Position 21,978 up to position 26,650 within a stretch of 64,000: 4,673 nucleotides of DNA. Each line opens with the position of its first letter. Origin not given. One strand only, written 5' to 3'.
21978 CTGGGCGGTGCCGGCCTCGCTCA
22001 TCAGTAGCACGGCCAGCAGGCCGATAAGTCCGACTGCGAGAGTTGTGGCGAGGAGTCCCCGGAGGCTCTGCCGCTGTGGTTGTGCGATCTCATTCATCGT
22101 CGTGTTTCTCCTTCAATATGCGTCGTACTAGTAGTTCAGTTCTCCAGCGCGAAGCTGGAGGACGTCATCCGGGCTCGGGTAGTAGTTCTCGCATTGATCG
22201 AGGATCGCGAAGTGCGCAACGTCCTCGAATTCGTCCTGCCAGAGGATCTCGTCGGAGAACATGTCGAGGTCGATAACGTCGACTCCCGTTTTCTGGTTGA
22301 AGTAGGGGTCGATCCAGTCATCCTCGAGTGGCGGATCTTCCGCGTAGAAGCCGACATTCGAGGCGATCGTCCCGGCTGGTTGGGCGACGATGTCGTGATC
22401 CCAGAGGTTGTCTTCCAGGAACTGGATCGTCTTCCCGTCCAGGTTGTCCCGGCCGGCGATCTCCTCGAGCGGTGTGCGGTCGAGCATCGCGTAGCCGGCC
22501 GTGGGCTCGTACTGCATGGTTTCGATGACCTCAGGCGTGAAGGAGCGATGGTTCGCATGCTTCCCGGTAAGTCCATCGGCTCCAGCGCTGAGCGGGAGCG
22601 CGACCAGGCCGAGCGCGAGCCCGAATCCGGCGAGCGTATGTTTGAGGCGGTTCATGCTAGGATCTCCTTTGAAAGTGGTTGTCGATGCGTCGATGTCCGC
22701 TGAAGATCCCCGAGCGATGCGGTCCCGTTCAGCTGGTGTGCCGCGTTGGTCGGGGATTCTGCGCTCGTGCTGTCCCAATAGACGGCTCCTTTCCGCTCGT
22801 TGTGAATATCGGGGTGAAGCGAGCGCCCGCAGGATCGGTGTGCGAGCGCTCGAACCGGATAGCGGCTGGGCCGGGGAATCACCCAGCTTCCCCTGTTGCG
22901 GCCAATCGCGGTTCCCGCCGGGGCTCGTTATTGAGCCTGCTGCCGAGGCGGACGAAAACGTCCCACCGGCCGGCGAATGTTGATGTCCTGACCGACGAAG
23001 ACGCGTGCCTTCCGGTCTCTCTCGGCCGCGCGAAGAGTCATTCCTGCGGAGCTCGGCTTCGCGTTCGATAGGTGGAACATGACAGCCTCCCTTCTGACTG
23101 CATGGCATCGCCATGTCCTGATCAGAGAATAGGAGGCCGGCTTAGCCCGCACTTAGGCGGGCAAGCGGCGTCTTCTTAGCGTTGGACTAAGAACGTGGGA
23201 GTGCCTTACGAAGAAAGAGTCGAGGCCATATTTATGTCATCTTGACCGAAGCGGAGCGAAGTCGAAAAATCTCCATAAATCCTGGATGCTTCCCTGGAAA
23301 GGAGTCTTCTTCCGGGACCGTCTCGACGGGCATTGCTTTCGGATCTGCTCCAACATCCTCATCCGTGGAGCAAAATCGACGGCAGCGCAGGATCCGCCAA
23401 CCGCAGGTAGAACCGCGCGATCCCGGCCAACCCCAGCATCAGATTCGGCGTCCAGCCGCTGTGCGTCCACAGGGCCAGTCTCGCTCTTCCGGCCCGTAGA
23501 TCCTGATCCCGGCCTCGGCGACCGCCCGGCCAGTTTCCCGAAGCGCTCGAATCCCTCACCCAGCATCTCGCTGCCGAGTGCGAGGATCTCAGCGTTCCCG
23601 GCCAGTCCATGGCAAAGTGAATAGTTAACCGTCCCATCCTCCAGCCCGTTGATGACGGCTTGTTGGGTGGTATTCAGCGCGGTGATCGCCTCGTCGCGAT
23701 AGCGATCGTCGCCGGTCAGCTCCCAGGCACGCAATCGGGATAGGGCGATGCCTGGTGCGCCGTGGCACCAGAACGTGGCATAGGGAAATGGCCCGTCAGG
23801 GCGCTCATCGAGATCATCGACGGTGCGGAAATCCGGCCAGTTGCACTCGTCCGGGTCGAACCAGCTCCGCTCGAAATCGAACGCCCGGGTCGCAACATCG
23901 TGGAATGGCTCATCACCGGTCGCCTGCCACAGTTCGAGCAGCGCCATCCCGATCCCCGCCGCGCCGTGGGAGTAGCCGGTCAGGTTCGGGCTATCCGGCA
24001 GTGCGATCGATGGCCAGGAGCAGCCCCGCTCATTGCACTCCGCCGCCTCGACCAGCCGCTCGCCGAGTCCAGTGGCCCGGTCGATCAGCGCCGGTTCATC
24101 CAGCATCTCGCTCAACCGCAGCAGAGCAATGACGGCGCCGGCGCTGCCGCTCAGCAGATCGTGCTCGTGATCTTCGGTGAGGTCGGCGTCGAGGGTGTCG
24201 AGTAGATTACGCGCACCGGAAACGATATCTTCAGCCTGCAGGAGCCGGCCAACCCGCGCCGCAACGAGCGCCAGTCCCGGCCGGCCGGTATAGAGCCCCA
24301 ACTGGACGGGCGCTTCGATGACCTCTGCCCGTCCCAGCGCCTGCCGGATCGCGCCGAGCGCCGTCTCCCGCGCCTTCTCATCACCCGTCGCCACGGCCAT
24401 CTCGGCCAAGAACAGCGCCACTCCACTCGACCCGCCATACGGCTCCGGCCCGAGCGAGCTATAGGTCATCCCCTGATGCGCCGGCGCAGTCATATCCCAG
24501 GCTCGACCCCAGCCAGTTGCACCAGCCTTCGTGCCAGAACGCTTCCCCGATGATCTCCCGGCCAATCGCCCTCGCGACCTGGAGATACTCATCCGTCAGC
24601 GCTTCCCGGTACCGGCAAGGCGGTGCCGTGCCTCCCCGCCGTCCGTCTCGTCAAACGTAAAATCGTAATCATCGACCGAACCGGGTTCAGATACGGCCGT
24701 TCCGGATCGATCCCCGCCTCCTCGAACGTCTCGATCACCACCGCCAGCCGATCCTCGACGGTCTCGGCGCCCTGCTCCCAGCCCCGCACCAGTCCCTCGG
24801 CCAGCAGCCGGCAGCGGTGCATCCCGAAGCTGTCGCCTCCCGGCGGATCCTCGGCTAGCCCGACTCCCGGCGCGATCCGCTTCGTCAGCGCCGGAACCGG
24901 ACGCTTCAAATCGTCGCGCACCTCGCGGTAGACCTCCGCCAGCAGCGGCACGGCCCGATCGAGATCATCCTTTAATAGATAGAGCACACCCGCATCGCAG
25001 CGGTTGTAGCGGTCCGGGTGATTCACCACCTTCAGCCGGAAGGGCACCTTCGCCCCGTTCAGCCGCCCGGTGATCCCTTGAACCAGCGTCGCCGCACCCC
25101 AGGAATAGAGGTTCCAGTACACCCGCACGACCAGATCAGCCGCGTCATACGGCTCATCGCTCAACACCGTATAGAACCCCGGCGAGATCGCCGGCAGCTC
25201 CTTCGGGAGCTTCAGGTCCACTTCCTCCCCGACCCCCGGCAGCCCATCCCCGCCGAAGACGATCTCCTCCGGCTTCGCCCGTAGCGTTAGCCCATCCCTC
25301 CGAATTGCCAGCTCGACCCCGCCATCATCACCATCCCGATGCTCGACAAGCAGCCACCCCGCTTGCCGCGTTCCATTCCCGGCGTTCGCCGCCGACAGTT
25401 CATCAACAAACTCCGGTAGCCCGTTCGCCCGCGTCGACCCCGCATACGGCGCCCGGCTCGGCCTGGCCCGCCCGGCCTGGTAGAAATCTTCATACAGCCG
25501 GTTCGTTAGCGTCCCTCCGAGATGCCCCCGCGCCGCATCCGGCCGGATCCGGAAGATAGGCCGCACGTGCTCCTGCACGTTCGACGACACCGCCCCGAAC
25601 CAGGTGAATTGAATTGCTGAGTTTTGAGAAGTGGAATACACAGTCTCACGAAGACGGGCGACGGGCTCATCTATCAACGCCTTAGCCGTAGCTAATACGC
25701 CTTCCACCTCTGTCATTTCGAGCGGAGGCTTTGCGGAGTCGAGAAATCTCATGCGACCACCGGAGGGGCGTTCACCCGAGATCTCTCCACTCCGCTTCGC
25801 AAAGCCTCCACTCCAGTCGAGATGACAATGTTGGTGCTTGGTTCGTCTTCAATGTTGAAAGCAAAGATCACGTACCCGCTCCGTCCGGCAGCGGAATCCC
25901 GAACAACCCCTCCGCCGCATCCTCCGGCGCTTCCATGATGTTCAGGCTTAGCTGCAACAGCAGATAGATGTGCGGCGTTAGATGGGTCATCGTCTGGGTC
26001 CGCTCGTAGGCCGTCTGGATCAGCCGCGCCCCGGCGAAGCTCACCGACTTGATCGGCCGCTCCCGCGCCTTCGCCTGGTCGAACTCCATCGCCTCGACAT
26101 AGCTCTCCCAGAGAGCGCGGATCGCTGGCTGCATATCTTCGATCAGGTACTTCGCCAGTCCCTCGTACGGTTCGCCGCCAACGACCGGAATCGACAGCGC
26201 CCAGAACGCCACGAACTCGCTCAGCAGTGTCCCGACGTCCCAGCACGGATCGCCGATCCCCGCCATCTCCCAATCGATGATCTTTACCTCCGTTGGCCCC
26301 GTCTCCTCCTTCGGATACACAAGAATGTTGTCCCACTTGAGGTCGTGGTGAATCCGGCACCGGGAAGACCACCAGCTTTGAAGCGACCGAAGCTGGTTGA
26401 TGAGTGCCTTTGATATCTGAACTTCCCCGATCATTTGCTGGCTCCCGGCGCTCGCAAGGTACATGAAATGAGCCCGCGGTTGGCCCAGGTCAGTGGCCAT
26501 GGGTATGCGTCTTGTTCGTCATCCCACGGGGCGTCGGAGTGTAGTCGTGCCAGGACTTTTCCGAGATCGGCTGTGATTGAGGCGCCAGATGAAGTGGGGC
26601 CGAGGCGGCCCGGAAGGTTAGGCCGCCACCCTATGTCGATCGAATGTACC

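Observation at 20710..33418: Three promoter-like sites with (N)TAAGAA heptads at 11-bp periodicity bracket the SARP/Lan-like block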

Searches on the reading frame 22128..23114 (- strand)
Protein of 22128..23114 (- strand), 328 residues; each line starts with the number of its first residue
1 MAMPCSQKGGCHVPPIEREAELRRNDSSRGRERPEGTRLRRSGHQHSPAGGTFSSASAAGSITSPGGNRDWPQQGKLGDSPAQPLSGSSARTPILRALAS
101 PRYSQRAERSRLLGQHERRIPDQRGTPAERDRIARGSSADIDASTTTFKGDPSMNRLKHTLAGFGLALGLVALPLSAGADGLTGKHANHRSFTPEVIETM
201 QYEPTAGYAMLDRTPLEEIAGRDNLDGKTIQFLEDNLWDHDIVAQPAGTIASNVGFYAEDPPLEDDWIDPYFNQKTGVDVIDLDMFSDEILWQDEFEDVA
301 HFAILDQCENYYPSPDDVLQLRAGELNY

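Call 8: search_protein_families(library=pfam, proteins=[window:22128-23114:-], max_evalue=0.01)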
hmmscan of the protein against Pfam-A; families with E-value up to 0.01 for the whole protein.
window:22128-23114:- (328 aa): 0 families

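Call 25: search_protein_families(library=ncbifam, proteins=[window:22128-23114:-], max_evalue=0.1)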
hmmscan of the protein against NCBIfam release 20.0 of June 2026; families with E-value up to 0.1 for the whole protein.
window:22128-23114:- (328 aa): 0 families

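Call 37: find_homologous_proteins(query=window:22128-23114:-, max_evalue=0.001)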
Query window:22128-23114:- (328 aa): 2 proteins with E <= 0.001 among 8000 candidates.
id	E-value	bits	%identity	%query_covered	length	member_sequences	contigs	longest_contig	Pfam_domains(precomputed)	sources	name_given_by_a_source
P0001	1.2e-51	194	58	53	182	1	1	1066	-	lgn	-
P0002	1.4e-30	125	41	64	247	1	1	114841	-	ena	-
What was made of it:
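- Tried and rejected: Homologues of the 328-aa ORF: only two were found (call 37), though one led to the key locus L160.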

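Call 38: find_encoding_contigs(protein=P0002, flank=10000, max_places=3)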
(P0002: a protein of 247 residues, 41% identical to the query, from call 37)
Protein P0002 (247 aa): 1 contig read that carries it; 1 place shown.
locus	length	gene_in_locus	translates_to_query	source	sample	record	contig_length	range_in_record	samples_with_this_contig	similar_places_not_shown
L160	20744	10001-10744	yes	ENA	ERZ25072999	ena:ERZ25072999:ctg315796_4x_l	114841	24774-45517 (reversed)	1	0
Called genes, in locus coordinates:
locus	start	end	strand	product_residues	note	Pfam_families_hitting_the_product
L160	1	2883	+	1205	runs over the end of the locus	PF03704:BTAD, PF13191:AAA_16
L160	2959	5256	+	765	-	PF00082:Peptidase_S8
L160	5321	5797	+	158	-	-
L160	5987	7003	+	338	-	PF01633:Choline_kinase (weak), PF01636:APH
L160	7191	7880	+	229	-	-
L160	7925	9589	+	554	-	PF17914:HopA1, PF05147:LANC_like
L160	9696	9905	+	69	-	-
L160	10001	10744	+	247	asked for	-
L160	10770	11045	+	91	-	-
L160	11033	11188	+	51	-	-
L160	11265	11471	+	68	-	-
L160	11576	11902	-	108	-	PF00196:GerE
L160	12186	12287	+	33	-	-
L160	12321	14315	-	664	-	PF00082:Peptidase_S8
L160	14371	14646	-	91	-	-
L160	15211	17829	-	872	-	-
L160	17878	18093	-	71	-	-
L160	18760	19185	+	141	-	-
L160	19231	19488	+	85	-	-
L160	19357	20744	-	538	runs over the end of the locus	-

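Call 39: find_encoding_contigs(protein=P0001, flank=10000, max_places=3)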
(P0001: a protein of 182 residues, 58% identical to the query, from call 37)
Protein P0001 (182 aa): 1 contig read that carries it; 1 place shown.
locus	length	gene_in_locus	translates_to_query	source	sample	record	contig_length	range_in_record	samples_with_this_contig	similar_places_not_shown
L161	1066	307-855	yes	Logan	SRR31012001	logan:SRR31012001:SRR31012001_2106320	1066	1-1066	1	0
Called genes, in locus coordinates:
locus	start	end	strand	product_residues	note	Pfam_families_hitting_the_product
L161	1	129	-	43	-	?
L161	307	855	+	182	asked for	-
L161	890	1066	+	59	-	?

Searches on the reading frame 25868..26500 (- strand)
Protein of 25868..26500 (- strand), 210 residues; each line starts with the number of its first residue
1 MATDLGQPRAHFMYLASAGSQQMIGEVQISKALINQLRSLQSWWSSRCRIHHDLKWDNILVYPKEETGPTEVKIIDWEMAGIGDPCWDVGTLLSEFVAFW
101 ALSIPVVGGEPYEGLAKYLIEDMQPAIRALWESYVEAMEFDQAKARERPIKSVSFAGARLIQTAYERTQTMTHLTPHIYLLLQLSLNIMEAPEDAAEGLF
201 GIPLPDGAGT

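Call 24: search_protein_families(library=pfam, proteins=[window:25868-26500:-], max_evalue=0.01)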
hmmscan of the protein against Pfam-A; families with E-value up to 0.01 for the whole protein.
window:25868-26500:- (210 aa): 3 families
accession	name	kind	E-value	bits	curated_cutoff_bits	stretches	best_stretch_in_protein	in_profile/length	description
PF01636.29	APH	-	1.1e-08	35.6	23.2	1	37-97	158-214/239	Phosphotransferase enzyme family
PF00069.31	Pkinase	-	0.00049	20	31.7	1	20-81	91-146/263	Protein kinase domain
PF01633.27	Choline_kinase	-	0.0044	16.8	29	1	50-98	165-209/300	Choline/ethanolamine kinase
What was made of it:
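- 25868..26503 (-): APH/LxmK-like kinase; the N-terminal part is missing or frameshifted. Pfam APH E=1.1e-8 (call 24).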

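Call 25: search_protein_families(library=ncbifam, proteins=[window:25868-26500:-], max_evalue=0.1)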
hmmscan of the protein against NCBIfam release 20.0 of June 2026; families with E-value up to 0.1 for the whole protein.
window:25868-26500:- (210 aa): 10 families
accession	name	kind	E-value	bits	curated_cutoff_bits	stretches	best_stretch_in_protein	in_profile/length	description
NF038156.1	lant_syn_V_LxmK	equivalog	1.1e-12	47.7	315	1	16-196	158-342/347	class V lanthionine synthetase subunit LxmK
TIGR02721.1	ycfN_thiK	equivalog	7.9e-05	21.9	299.45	1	47-94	146-187/256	thiamine kinase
NF041256.1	GntI_guanitoxin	equivalog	0.0022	17.3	357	1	37-90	170-211/282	guanitoxin biosynthesis pre-guanitoxin N-oxide kinase GntI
NF041268.1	capreo_Cph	equivalog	0.0043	16.7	390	1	50-90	185-224/285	capreomycin phosphotransferase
TIGR01767.2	MTRK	equivalog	0.0049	16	275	1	46-143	225-316/401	S-methyl-5-thioribose kinase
NF000255.1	macrolide_MphF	exception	0.04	13.3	650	1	37-94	181-234/299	Mph(F) family macrolide 2'-phosphotransferase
NF046102.1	CellCycRegCcrZ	equivalog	0.042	13.3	400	0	49-98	155-199/260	cell cycle regulator CcrZ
NF045698.1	MurGlcNAcKinAmgK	equivalog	0.049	12.9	500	1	50-94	219-262/360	N-acetylmuramate/N-acetylglucosamine kinase AmgK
NF043056.1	T4SS_LegK1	equivalog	0.05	12.2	550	1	28-79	192-238/516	Dot/Icm T4SS effector kinase LegK1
NF000088.1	viomycin_Vph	equivalog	0.082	12.2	400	1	48-92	191-234/293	viomycin phosphotransferase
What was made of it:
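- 25868..26503 (-): NCBIfam LxmK E=1.1e-12, below its cut-off (call 25).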
